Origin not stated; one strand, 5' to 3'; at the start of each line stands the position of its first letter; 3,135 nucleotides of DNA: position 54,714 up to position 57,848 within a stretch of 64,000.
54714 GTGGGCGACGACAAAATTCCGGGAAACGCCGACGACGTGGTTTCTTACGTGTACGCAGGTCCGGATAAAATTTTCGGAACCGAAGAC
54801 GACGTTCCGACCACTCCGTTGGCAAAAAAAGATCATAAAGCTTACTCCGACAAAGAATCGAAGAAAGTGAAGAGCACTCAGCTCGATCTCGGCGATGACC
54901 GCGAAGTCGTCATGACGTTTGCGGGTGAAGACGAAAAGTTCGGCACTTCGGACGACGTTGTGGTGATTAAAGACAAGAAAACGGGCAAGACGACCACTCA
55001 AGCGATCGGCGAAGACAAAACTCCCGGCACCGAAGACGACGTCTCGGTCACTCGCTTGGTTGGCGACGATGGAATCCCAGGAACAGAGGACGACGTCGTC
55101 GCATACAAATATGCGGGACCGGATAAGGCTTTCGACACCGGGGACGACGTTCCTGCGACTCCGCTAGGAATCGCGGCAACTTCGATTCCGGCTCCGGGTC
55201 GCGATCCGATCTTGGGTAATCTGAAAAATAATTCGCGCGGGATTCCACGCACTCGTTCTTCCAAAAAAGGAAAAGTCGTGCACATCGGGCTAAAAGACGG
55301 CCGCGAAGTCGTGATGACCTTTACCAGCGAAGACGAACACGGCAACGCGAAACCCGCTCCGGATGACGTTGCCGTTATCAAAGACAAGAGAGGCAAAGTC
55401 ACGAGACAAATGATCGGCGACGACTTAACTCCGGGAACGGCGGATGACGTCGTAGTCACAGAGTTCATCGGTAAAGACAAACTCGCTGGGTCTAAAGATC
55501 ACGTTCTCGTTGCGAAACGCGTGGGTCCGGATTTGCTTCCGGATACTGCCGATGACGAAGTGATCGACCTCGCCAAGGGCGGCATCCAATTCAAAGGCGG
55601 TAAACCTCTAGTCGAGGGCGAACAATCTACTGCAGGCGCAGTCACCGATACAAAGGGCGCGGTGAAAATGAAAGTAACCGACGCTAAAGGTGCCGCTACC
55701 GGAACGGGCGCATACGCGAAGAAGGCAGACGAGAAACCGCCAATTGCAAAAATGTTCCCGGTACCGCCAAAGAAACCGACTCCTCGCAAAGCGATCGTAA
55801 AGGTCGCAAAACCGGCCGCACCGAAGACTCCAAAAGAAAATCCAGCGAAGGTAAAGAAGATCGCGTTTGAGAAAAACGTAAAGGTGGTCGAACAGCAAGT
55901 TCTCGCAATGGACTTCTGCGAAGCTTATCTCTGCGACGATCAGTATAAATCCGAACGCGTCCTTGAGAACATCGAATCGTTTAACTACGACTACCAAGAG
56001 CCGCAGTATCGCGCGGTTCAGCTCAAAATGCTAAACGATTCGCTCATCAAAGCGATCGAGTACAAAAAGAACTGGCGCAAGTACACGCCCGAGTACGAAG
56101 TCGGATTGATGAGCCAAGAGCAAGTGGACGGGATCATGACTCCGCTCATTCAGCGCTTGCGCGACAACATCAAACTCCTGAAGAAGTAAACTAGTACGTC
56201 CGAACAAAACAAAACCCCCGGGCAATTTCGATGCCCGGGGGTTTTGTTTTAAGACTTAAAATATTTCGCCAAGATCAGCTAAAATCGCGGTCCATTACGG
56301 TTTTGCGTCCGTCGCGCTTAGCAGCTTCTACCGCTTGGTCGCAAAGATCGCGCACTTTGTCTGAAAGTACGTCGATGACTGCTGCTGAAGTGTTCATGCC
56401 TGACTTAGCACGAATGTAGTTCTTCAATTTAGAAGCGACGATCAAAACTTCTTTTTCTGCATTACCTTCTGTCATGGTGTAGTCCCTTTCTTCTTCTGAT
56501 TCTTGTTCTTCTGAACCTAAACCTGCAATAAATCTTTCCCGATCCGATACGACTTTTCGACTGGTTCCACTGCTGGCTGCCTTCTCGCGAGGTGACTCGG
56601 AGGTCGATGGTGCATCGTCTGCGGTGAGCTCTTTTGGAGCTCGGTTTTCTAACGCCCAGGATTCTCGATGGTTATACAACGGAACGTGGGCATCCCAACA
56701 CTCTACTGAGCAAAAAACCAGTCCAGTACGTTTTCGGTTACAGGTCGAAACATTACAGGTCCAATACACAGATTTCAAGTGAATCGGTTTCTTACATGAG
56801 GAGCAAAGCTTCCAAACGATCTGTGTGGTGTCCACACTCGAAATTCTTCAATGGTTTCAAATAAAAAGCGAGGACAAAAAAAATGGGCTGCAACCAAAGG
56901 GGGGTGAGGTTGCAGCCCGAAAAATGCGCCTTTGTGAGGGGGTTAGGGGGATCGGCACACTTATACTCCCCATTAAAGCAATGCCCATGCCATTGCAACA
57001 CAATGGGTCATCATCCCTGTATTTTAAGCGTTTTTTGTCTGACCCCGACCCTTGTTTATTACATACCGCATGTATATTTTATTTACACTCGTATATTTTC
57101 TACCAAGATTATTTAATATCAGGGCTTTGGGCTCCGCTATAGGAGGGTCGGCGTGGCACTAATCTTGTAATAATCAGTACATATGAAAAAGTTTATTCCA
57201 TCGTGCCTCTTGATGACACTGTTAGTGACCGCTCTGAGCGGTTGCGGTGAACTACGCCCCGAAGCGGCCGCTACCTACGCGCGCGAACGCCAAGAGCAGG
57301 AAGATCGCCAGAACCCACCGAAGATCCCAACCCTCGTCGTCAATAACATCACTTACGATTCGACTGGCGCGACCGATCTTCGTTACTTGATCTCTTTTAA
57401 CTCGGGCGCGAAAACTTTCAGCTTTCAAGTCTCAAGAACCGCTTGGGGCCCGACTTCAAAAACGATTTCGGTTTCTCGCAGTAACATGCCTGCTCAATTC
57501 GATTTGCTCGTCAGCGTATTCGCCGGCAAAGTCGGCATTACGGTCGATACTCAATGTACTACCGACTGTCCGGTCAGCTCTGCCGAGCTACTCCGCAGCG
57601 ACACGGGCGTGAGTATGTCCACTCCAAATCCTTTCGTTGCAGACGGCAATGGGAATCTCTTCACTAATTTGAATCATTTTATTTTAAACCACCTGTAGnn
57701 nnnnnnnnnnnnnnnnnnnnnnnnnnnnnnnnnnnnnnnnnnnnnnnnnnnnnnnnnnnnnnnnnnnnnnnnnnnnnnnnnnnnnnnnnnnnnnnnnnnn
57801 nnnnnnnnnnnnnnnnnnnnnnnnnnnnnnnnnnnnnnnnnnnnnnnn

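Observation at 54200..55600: Novel Asp/Thr-rich tandem repeat with nested periodicity (about 15-aa unit inside about 90-aa super-repeats)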

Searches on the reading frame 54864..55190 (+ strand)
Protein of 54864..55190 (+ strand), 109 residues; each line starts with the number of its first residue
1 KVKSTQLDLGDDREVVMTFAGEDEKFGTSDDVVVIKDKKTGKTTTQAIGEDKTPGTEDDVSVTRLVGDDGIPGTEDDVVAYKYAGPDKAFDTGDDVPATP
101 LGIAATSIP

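Call 17: find_homologous_proteins(query=A2, max_evalue=0.001)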
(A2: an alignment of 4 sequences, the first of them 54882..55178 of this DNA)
Query A2 (4 sequences): 7200 candidates shared short words with the query, none scored E <= 0.001.
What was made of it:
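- Tried and rejected: This is probably a limit of the candidate cap (call 17).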

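Call 51: predict_structure(alignment_id=A4)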
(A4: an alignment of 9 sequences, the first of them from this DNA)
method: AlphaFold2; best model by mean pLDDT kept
length: 109 residues; sequences in the alignment: 9
mean_pLDDT: 64.1   pTM: 0.48
mean pLDDT of the five models: 64.1, 59.9, 53.7, 52.0, 49.8
residues with pLDDT >= 90: 0; 70-90: 41; 50-70: 49; < 50: 19
segments of 3 or more residues with pLDDT < 50: 1-6, 8-10, 100-109
pLDDT, mean of each block of 10 residues (from residue 1): 47 65 68 69 71 67 72 69 69 66 40
secondary structure, 60 per line:
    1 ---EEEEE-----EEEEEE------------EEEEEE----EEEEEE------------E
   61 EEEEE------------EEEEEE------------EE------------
elements in order: E4-8 E14-19 E32-37 E42-47 E60-65 E78-83
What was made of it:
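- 54882..55178 (+): Repeat module S2 (aa 782-880). Units start at 54915, 54999, 55053 and 55107. A 10-aa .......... insertion follows the first unit. The AF2 model of this module has pLDDT 64 and shows six 5- to 6-residue strands; four 12-residue loops between them are the motifs (call 51).
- Fold: AF2 of module S2 gives six 5- to 6-residue strands, with four 12-residue motif loops between them (call 51). The AF2 module model has only moderate confidence (pLDDT 64, pTM 0.48; the other four models score 50-60; call 51). The AF2 confidence is moderate to low (call 51).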

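Call 54: fold_search(model_id=the predicted structure, library=pdb)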
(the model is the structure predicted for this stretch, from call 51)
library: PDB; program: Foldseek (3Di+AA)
matches with E <= 10: 110; with E <= 0.001: 0
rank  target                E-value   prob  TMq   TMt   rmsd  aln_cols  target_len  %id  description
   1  5amw_A                1.2e+00  0.14  0.28  0.22   5.8        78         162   22  Crystal Structure of the Strawberry Pathogenesis-Related 10 (PR-10) Fra a 2 protein (A141F) processed with the Crystal (released 2016-04-13)
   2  4ic4                  1.4e+00  0.08  0.16  0.07  15.9        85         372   10  Crystal structure of Osh3 ORD from Saccharomyces cerevisiae (released 2013-07-31)
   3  4ds8_A                1.6e+00  0.21  0.31  0.22   5.4        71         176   11  Complex structure of abscisic acid receptor PYL3-(+)-ABA-HAB1 in the presence of Mn2+ (released 2012-06-06)
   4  6stb_B                1.6e+00  0.13  0.29  0.23   5.9        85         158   13  Crystal structure of the strawberry pathogenesis-related 10 (PR-10) Fra a 1.02 protein, Q64W mutant (released 2019-12-18)
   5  8rnu_A                1.9e+00  0.63  0.30  0.30   4.8        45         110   11  CryoEM structure of recombinant human Bri2 BRICHOS oligomers (released 2024-06-19)
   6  6sta_A                1.9e+00  0.14  0.29  0.23   5.6        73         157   14  Crystal structure of the strawberry pathogenesis-related 10 (PR-10) Fra a 1.02 protein, E46A D48A mutant (released 2019-12-18)
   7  6awv_B                2.3e+00  0.09  0.27  0.22   6.5        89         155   11  Ara h 8.01 in complex with epicatechin (released 2018-09-12)
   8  6sta_B                2.4e+00  0.14  0.29  0.23   5.5        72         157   11  Crystal structure of the strawberry pathogenesis-related 10 (PR-10) Fra a 1.02 protein, E46A D48A mutant (released 2019-12-18)
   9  6stb_A                2.4e+00  0.10  0.30  0.23   6.1        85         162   12  Crystal structure of the strawberry pathogenesis-related 10 (PR-10) Fra a 1.02 protein, Q64W mutant (released 2019-12-18)
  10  1e09_MODEL_1_A        2.4e+00  0.06  0.21  0.17   6.8        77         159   18  Solution Structure of the Major Cherry Allergen Pru av 1 (released 2001-03-15)
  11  6o38_G                2.8e+00  0.25  0.38  0.33   9.5        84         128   19  Structure of a chaperone-substrate complex (released 2019-07-24)
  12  4c9c_A                3.0e+00  0.08  0.27  0.22   6.2        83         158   14  Crystal Structure of the Strawberry Pathogenesis-Related 10 (PR-10) Fra a 1E protein (Form A) (released 2013-10-16)
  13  6ser                  3.0e+00  0.06  0.24  0.12  14.7        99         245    9  Crystal structure of human STARD10 (released 2020-08-26)
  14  3dcd_A                3.0e+00  0.04  0.19  0.09  10.6        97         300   14  X-ray structure of the galactose mutarotase related enzyme Q5FKD7 from Lactobacillus acidophilus at the resolution 1.9 (released 2008-07-29)
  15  6y3k_MODEL_1_A        3.1e+00  0.12  0.33  0.25   6.0        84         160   11  NMR solution structure of the hazelnut allergen Cor a 1.0403 (released 2021-02-17)
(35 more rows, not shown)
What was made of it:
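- Tried and rejected: Foldseek of the module model against PDB gave nothing below E=1 (call 54).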

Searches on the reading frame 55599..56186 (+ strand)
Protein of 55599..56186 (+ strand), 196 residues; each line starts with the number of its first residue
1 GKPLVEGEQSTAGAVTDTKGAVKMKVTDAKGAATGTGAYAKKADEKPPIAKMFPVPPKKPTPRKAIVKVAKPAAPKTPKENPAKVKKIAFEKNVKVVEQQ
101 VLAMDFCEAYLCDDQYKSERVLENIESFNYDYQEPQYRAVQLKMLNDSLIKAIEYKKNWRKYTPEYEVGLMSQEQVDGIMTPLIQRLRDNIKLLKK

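Call 26: search_protein_families(library=pfam, proteins=[window:55599-56186:+], max_evalue=10)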
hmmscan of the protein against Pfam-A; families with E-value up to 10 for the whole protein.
window:55599-56186:+ (196 aa): 2 families
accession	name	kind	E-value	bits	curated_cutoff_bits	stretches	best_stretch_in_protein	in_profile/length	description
PF04187.18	Cofac_haem_bdg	-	0.068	13.6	27.7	1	124-167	44-87/213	Haem-binding uptake, Tiki superfamily, ChaN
PF04669.19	PBDC1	-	0.12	12.8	28.5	1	134-167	42-75/126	PBDC1 protein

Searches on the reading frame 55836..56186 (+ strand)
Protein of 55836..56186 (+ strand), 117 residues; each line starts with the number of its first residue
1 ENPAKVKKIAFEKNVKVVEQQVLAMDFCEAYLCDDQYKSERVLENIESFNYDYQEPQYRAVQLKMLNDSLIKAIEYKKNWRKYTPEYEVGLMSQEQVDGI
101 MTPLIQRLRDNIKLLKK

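Call 66: predict_structure(alignment_id=A6)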
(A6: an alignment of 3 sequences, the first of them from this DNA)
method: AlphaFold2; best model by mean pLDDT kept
length: 117 residues; sequences in the alignment: 3
mean_pLDDT: 81.9   pTM: 0.76
mean pLDDT of the five models: 81.9, 78.1, 77.1, 75.8, 72.5
residues with pLDDT >= 90: 24; 70-90: 72; 50-70: 20; < 50: 1
segments of 3 or more residues with pLDDT < 50: none
pLDDT, mean of each block of 10 residues (from residue 1): 81 87 70 63 86 90 91 87 70 80 90 90
secondary structure, 60 per line:
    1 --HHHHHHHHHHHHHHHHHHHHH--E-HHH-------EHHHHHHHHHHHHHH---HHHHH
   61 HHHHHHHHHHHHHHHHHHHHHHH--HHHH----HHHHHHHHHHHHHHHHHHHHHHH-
elements in order: H3-23 H39-52 H56-83 H86-89 H94-116
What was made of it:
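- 55836..56186 (+): Conserved C-terminal domain (aa 1100-1216) with an invariant C-x4-C. It is predicted to be a four-helix bundle. AF2 pLDDT 82, pTM 0.76 (call 66).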

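Call 69: fold_search(model_id=the predicted structure, library=pdb)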
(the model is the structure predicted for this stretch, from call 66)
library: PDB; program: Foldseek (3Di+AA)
matches with E <= 10: 308; with E <= 0.001: 0
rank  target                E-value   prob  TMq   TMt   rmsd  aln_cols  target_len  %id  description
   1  3lf9                  3.9e-01  0.16  0.22  0.21  17.6       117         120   10  Crystal structure of HIV epitope-scaffold 4E10_D0_1IS1A_001_C (released 2010-09-22)
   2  6vfk_B                6.3e-01  0.75  0.51  0.25   6.2       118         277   17  De novo designed tetrahedral nanoparticle T33_dn10 displaying 4 copies of BG505-SOSIP trimer on the surface (released 2020-07-22)
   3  8zah_B                6.3e-01  0.15  0.23  0.14  16.4       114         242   11  Crystal structure of the channel protein CorA from Campylobacter jejuni (released 2024-06-19)
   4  9sv3_D                7.4e-01  0.25  0.33  0.19  16.4       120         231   18  Local refinement of EloB/EloC/VHL/CV2a/14-3-3zeta/ERa from pose 1 (released 2025-12-03)
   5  3uum_B                7.8e-01  0.09  0.21  0.20  15.1       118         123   12  Crystal Structure of N-terminal first spectrin repeat of utrophin (released 2012-09-19)
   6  4oyd_B                8.3e-01  0.15  0.26  0.26  20.6       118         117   16  Crystal structure of a computationally designed inhibitor of an Epstein-Barr viral Bcl-2 protein (released 2014-07-09)
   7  3uul_B                8.7e-01  0.12  0.23  0.23  14.4       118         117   12  Crystal Structure of first N-terminal utrophin spectrin repeat (released 2012-09-19)
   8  5m4y_A                9.2e-01  0.30  0.38  0.26  11.0       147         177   14  Crystal structure of the Sec3/Sso2 complex at 2.20 angstrom resolution (released 2017-02-08)
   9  3uul_A                9.2e-01  0.07  0.18  0.18  15.1       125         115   14  Crystal Structure of first N-terminal utrophin spectrin repeat (released 2012-09-19)
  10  5m73_C                1.0e+00  0.57  0.46  0.30   7.1       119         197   13  Structure of the human SRP S domain with SRP72 RNA-binding domain (released 2016-12-07)
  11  8zak_B                1.0e+00  0.35  0.36  0.18  17.7       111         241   10  Crystal structure of the channel protein CorA from Campylobacter jejuni in complex with Ni2+ (released 2024-06-19)
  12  4p3f_B                1.1e+00  0.51  0.44  0.29   7.0       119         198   13  Structure of the human SRP68-RBD (released 2014-04-16)
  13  2rld_C                1.1e+00  0.41  0.41  0.41   8.8       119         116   18  CRYSTAL STRUCTURE OF A PROTEIN WITH UNKNOWN FUNCTION FROM S23 RIBOSOMAL PROTEIN FAMILY (BT_0352) FROM BACTEROIDES THET (released 2007-10-30)
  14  3uum_A                1.2e+00  0.09  0.23  0.22  14.4       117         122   13  Crystal Structure of N-terminal first spectrin repeat of utrophin (released 2012-09-19)
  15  2rld_B                1.3e+00  0.28  0.36  0.37   8.6       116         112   17  CRYSTAL STRUCTURE OF A PROTEIN WITH UNKNOWN FUNCTION FROM S23 RIBOSOMAL PROTEIN FAMILY (BT_0352) FROM BACTEROIDES THET (released 2007-10-30)
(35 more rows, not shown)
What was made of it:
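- The function of the C-terminal domain is unknown (call 69).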

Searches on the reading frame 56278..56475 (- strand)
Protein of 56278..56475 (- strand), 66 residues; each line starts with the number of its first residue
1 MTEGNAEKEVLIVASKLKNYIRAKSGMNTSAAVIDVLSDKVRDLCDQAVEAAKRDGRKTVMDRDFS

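Call 74: search_solved_structures(query=window:56278-56475:-, max_evalue=0.01, show_alignments=1)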
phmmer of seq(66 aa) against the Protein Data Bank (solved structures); distinct sequences matched with E-value up to 0.01: 4.
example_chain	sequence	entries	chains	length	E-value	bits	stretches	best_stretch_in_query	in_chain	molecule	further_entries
8cmp_A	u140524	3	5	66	2.5e-15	58.9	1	8-65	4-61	CBFD_NFYB_HMF domain-containing protein | Transcription factor CBF/NF-Y/archaeal histone domain-containing protein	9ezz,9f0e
8fvx_A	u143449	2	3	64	3.4e-15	58.5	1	9-65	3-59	CBFD_NFYB_HMF domain-containing protein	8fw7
9qt0_A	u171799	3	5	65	4.9e-09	39.2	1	5-65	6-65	DUF1931 domain-containing protein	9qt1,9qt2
9f2c_A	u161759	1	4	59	0.00065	23.3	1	11-63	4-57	hypothetical protein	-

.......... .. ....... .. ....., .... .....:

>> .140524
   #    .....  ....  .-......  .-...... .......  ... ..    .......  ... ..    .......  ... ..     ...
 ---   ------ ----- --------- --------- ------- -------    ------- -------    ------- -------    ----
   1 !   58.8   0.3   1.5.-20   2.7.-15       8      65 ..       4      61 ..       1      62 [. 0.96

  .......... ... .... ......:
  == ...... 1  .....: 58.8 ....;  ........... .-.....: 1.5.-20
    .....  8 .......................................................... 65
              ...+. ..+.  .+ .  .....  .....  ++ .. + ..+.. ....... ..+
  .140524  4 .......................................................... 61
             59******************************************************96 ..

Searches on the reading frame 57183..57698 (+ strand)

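Call 26: search_protein_families(library=pfam, proteins=[window:57183-57698:+], max_evalue=10)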
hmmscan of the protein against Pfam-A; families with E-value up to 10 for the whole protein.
window:57183-57698:+ (171 aa): 3 families
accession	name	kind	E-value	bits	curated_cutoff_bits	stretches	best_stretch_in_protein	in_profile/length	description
PF24171.1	Fn3-III_PB4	-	0.04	14.2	27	1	61-100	64-102/125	Straight fiber protein PB4 third Fn3-like domain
PF19499.4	DUF6034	-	0.22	10.8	27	1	1-60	1-57/481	Family of unknown function (DUF6034)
PF13627.12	LptM_cons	-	3.4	8.1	27.3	1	9-22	2-15/23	LPS-assembly lipoprotein LptM, conserved region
